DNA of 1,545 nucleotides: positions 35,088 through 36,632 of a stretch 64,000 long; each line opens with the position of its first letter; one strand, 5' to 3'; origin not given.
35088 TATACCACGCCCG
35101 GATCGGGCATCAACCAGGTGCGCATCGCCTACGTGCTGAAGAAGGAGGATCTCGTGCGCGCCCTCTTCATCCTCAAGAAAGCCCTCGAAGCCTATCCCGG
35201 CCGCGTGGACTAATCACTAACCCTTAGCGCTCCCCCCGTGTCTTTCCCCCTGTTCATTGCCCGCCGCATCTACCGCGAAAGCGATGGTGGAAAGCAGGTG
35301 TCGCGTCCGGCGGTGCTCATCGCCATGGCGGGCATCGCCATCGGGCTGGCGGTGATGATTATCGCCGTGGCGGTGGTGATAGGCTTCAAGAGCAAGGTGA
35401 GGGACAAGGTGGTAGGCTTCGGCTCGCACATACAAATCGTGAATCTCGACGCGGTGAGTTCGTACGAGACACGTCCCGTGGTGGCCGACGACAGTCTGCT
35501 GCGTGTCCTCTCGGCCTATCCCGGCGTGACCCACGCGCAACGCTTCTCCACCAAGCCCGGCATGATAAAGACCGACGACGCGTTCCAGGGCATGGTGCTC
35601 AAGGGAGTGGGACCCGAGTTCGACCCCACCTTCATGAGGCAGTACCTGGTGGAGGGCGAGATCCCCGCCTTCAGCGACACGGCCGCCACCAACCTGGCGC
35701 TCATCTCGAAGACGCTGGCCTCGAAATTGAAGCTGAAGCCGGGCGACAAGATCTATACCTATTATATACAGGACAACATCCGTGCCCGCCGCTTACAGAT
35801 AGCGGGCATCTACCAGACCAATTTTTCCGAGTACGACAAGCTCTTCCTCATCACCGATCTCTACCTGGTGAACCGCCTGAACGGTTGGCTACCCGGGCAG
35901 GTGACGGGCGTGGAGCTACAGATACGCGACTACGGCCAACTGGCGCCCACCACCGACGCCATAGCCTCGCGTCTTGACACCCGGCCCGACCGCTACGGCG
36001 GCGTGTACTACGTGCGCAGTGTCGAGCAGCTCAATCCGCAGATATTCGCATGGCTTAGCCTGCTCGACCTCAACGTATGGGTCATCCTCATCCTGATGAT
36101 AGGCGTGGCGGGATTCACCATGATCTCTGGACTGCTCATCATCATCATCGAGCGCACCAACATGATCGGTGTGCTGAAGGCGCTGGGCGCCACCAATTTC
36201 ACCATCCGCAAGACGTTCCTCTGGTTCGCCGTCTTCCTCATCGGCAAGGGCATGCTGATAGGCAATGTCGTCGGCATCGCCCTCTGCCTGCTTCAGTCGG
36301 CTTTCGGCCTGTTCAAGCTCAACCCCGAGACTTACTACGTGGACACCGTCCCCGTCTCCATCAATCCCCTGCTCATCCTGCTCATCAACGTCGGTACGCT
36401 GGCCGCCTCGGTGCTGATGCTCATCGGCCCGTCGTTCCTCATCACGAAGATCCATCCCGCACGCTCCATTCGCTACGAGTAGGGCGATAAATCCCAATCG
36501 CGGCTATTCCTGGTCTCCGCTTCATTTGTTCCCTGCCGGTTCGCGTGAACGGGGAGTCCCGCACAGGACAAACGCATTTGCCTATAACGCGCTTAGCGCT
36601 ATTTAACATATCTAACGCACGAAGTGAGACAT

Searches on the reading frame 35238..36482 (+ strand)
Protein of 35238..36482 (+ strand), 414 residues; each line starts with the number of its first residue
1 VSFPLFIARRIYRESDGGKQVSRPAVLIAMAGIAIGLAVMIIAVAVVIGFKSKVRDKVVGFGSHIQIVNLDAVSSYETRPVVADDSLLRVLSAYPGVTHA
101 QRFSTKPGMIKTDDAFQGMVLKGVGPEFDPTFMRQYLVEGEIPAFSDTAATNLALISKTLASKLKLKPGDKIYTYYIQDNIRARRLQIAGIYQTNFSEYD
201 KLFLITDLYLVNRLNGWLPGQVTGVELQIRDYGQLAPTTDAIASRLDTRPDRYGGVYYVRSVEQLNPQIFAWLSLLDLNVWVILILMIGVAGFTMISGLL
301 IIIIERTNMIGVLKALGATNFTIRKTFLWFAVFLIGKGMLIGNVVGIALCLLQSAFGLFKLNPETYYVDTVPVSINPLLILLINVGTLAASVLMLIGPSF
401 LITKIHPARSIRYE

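Call 91: search_protein_families(library=pfam, proteins=[window:35238-36482:+], max_evalue=0.00001)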
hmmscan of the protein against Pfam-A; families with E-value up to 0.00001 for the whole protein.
window:35238-36482:+ (414 aa): 2 families
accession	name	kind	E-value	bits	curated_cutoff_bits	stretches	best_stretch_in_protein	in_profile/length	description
PF02687.27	FtsX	-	2.9e-13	50.4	25.5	1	282-407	2-120/120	FtsX-like permease C-terminal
PF12704.14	MacB_PCD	-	5.4e-13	50.1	27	1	27-242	2-204/207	MacB-like periplasmic core domain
